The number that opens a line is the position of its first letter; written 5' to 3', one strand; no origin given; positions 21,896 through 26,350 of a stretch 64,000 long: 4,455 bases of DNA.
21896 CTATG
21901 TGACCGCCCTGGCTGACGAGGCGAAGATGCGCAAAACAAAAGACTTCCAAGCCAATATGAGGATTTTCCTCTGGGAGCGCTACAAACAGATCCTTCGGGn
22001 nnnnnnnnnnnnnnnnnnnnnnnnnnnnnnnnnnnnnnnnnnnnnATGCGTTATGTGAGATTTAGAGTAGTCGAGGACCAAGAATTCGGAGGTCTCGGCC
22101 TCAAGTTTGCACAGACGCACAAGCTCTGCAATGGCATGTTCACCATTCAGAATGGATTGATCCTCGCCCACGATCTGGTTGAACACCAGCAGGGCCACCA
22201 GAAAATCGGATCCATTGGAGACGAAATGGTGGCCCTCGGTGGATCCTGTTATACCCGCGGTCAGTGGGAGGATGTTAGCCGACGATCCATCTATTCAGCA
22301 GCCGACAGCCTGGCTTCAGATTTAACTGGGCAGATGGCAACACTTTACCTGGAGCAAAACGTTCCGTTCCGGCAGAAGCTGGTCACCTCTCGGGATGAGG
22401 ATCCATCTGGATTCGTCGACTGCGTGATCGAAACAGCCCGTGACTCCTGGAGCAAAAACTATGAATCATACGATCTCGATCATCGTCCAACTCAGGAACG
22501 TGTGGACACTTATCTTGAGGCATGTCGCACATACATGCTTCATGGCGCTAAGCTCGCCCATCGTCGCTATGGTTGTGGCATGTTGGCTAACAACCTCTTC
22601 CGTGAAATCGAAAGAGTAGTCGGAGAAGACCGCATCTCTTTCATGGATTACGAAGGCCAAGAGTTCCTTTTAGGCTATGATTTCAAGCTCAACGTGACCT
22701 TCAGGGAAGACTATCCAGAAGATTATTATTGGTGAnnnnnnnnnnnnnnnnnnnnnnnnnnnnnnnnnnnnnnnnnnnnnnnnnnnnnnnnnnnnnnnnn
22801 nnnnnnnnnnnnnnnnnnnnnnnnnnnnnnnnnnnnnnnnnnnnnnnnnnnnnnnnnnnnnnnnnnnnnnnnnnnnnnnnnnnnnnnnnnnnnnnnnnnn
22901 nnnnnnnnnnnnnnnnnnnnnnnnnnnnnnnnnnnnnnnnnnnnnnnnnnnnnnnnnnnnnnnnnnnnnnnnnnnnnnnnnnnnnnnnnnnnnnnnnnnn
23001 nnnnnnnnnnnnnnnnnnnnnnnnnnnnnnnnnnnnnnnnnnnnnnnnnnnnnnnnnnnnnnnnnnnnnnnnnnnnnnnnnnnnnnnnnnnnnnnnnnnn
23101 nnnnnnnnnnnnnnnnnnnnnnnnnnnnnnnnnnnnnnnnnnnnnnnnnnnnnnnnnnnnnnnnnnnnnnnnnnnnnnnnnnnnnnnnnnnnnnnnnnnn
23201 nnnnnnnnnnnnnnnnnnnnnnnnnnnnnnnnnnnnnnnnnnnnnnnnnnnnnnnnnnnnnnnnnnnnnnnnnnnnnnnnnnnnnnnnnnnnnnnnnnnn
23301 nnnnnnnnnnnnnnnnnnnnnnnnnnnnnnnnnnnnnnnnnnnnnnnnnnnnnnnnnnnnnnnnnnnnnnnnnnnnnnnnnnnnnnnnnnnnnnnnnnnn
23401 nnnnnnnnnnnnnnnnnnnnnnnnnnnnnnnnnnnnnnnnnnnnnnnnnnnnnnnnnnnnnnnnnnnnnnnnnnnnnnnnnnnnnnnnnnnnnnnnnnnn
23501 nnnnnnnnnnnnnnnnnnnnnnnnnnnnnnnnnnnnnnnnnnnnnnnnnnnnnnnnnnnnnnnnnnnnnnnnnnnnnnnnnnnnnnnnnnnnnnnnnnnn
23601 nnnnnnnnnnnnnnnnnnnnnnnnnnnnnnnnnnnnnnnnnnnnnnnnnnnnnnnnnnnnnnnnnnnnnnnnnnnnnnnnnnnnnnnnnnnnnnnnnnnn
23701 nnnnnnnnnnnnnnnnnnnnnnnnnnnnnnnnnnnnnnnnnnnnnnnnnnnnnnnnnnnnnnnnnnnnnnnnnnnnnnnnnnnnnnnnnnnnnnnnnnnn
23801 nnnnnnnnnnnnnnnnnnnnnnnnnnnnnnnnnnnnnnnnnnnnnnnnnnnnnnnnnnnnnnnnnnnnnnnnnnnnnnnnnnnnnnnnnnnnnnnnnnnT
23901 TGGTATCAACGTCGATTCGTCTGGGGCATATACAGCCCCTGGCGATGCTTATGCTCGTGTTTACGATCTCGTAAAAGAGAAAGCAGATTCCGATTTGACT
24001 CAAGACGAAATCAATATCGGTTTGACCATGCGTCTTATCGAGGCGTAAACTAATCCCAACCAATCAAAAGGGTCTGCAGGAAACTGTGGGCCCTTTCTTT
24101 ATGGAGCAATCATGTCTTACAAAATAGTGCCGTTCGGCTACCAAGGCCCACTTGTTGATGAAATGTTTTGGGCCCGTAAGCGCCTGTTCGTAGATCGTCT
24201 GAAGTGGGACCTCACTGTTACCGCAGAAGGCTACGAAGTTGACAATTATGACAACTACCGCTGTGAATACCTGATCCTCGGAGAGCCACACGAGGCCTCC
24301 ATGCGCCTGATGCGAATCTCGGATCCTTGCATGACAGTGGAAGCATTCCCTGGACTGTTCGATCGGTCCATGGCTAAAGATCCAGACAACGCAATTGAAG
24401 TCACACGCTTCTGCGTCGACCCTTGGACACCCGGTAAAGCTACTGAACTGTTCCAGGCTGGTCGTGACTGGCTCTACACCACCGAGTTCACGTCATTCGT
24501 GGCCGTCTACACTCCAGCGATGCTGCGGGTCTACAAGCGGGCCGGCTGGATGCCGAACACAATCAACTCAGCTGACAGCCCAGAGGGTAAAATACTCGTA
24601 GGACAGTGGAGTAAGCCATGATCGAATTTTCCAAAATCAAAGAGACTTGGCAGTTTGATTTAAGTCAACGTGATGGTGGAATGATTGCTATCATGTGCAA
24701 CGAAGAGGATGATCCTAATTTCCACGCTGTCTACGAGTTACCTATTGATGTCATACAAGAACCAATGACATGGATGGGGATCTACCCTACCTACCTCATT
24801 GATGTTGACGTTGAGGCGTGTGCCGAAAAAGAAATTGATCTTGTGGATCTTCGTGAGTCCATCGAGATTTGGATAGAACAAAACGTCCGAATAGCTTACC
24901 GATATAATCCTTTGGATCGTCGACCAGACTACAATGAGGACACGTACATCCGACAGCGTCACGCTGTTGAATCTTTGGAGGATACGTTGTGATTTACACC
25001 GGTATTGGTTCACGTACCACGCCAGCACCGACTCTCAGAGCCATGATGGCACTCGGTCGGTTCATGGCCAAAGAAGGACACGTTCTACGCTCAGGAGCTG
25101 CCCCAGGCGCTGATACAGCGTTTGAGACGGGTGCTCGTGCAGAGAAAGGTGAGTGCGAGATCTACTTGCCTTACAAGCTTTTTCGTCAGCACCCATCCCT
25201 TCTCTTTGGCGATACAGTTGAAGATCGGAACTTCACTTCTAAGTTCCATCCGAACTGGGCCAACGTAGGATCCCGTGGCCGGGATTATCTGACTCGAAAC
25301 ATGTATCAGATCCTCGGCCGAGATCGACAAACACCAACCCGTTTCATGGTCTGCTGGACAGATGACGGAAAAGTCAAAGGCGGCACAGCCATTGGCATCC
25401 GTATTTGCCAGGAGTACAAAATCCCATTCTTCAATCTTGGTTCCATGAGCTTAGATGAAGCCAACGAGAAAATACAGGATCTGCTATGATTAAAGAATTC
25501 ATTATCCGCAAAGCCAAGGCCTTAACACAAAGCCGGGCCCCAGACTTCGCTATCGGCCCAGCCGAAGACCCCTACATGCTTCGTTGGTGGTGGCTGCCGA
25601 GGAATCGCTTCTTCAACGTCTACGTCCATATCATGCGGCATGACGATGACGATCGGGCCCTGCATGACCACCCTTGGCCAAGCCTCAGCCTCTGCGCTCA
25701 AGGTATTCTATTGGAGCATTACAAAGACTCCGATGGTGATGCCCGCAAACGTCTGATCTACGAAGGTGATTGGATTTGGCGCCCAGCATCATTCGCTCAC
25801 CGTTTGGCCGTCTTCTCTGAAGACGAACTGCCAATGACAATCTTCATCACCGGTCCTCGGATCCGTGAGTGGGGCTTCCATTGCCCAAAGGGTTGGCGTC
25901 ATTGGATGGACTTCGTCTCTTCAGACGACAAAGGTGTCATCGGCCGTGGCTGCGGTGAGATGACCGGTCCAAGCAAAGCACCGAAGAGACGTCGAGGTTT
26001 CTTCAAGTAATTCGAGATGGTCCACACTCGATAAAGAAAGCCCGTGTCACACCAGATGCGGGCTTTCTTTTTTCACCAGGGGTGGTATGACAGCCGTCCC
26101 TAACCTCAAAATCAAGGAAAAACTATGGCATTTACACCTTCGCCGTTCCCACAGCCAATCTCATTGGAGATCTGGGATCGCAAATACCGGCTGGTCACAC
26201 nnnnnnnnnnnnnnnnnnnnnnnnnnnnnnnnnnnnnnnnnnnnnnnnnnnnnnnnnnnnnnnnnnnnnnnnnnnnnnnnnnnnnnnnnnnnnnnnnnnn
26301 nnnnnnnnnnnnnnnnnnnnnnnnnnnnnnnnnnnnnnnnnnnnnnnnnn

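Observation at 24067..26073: Terminator-bounded, translationally coupled four-gene cassette: LuxI-like, unknown, SLOG/DprA-like, cupin-like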

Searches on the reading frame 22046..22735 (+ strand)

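Call 18: search_protein_families(library=phrogs, proteins=[window:22046-22735:+], max_evalue=0.001)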
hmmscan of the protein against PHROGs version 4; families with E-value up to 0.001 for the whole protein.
window:22046-22735:+ (229 aa): 1 family
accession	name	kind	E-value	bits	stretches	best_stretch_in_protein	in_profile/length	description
phrog_7111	-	unknown function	4.3e-06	27.7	1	35-213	30-210/224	-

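Call 46: search_protein_families(library=pfam, proteins=[window:22046-22735:+], max_evalue=0.01)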
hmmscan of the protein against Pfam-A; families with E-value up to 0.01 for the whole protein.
window:22046-22735:+ (229 aa): 0 families

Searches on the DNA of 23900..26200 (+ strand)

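Call 6: search_dna_similar(query=window:24000-26100:+, collection=phages, mode=distant, max_rows=30)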
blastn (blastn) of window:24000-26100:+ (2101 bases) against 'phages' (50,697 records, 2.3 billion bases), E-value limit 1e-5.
Records with a match: 6; places in all: 6; records where one place covers at least 80% of the query: 0.
Best place of each record, by identity: 60-80% 6.
By first word of the organism name: Burkholderia 3; Labrenzia 1; Erythrobacter 1; Erythrobactor 1.
By host as written in the record: Burkholderia sp. 2; Erythrobacter sp. JL475 2; Roseibium aggregatum RF14 1; Burkholderia thailandensis 1.
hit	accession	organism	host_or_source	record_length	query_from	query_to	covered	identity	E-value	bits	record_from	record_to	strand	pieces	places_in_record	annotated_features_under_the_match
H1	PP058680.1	Labrenzia phage vB_LagS-V1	Roseibium aggregatum RF14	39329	1571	1915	9%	77.1%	6e-14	148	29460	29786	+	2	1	cysteine dioxygenase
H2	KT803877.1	Burkholderia phage PE067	Burkholderia thailandensis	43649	1533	1686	7%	70.3%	8e-6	59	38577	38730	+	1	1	hypothetical protein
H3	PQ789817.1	Burkholderia phage vB_E177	Burkholderia sp.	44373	1533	1686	7%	70.3%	8e-6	59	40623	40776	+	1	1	hypothetical protein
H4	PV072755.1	Burkholderia phage vB_E169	Burkholderia sp.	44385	1533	1686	7%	70.3%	8e-6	59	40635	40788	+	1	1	hypothetical protein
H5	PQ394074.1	Erythrobacter phage vB_EliS-R22L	Erythrobacter sp. JL475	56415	1572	1678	5%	72.0%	8e-6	59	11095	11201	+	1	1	similar to hypothetical protein; ORF_25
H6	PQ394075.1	Erythrobactor phage vB_EliS-R16L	Erythrobacter sp. JL475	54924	1572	1678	5%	72.0%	8e-6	59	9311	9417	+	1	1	hypothetical protein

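Call 89: search_rna_families(source=window, start=23900, end=26200, threshold=evalue, max_evalue=1)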
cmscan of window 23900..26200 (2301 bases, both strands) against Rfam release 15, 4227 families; matches with E-value up to 1: 2.
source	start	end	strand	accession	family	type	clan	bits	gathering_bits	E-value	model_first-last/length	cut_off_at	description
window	26015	26072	+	RF00506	Thr_leader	Cis-reg; leader;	-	26.5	55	0.032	1-118/118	no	Threonine operon leader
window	26031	26088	-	RF00506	Thr_leader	Cis-reg; leader;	-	21.6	55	0.46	1-118/118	no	Threonine operon leader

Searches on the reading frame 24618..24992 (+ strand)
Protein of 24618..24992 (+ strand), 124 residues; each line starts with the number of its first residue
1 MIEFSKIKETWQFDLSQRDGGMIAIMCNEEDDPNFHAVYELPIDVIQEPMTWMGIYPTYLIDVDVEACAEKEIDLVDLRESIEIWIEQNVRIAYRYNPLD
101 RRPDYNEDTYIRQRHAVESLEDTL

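Call 3: search_protein_families(library=pfam, proteins=[window:24618-24992:+], max_evalue=1)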
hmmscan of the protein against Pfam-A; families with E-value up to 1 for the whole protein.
window:24618-24992:+ (124 aa): 0 families

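Call 4: search_protein_families(library=phrogs, proteins=[window:24618-24992:+], max_evalue=0.01)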
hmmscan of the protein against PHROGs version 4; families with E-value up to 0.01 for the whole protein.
window:24618-24992:+ (124 aa): 0 families

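Call 11: search_dna_similar(query=window:24618-24992:+, collection=phages, mode=protein, max_rows=40, max_evalue=0.001)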
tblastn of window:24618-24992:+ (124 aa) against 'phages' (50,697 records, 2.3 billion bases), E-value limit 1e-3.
No match.

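Call 27: search_solved_structures(query=window:24618-24992:+, max_evalue=10)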
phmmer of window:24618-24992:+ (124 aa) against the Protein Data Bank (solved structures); distinct sequences matched with E-value up to 10: 1.
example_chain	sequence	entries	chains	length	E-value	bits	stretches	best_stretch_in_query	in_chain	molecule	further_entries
3tot_A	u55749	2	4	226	0.52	13.9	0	60-107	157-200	Glutathione s-transferase protein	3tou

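Call 33: find_homologous_proteins(query=window:24618-24992:+, max_evalue=0.001)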
Query window:24618-24992:+ (124 aa): 3 proteins with E <= 0.001 among 5 candidates.
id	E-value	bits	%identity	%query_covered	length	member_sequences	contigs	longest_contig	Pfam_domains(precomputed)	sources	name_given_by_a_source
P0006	2.2e-78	279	100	100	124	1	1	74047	-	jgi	-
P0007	5.3e-53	197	68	98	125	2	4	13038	-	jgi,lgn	jgi:hypothetical protein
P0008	1.4e-50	189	67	98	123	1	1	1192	-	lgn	-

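Call 35: find_encoding_contigs(protein=P0007, flank=10000, max_places=6)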
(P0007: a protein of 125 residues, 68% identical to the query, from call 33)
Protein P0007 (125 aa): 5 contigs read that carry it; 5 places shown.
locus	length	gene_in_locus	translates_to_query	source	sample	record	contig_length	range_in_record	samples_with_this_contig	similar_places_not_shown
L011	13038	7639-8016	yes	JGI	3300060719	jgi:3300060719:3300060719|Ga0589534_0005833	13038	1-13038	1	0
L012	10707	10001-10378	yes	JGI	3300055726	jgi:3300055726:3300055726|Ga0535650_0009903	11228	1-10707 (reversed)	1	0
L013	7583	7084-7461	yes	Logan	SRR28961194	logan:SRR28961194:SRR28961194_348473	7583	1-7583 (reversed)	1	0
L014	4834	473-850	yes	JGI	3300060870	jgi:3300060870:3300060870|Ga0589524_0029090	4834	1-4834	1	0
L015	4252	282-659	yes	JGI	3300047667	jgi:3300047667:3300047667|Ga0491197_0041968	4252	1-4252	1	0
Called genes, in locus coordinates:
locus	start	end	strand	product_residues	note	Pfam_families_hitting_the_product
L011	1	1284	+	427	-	?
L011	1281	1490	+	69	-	-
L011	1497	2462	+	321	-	-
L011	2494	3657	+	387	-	-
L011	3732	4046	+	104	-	-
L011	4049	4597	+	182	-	-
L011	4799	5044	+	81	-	-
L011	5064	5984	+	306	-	PF01068:DNA_ligase_A_M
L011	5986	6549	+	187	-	-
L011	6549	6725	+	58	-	-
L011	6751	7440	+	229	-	-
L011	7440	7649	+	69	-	-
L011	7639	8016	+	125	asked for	-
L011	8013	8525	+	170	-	-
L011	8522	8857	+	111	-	-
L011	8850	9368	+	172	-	-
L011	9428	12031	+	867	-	PF00317:Ribonuc_red_lgN, PF02867:Ribonuc_red_lgC, PF12637:TSCPD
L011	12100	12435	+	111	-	PF13560:HTH_31 (weak), PF01381:HTH_3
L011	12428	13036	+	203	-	?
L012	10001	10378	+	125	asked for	-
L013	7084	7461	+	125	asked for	-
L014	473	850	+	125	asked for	-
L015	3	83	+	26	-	?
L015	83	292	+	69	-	-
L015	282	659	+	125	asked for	-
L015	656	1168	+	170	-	-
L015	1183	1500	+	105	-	-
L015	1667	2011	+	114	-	-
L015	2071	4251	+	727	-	?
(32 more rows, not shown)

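Call 36: find_encoding_contigs(protein=P0008, flank=10000, max_places=4)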
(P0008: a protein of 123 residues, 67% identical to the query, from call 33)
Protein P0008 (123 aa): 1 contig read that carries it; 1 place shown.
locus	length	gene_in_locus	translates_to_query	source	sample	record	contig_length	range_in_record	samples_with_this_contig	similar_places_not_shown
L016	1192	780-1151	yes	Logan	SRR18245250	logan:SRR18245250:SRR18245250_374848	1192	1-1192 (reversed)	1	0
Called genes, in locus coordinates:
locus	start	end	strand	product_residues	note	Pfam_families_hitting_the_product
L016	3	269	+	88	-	?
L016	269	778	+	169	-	PF26983:DUF8312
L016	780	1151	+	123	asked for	-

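Call 64: predict_structure(alignment_id=A3)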
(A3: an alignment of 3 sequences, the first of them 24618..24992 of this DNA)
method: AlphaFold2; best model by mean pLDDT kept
length: 124 residues; sequences in the alignment: 3
mean_pLDDT: 52.8   pTM: 0.47
mean pLDDT of the five models: 52.8, 51.8, 49.4, 47.0, 45.4
residues with pLDDT >= 90: 0; 70-90: 18; 50-70: 40; < 50: 66
segments of 3 or more residues with pLDDT < 50: 19-40, 49-55, 92-124
pLDDT, mean of each block of 10 residues (from residue 1): 64 58 35 39 53 51 73 70 64 43 43 45 41
secondary structure, 60 per line:
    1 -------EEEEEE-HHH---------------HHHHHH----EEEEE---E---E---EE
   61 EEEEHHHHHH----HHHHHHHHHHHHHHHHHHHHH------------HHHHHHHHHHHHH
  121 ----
elements in order: E8-13 H33-38 E43-47 E59-64 H65-70 H75-95 H108-120

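Call 65: search_protein_families(library=ncbifam, proteins=[window:24618-24992:+], max_evalue=0.1)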
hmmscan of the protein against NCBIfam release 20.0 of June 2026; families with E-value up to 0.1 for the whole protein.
window:24618-24992:+ (124 aa): 0 families

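Call 81: find_related_loci(query=A3, collection=viral_contigs, flank=5000)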
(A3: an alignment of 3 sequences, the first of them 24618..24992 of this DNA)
Query A3 (124 aa) in viral_contigs; peptide patterns used: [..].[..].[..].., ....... (x = any residue, [..] = any of these).
44 stretches matched a pattern, but none encodes a relative of the query by tblastn (E <= 1e-3).

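Call 96: search_protein_families(library=padloc, proteins=[window:24618-24992:+], max_evalue=0.01)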
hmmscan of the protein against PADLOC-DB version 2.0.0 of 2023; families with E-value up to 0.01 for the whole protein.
window:24618-24992:+ (124 aa): 0 families
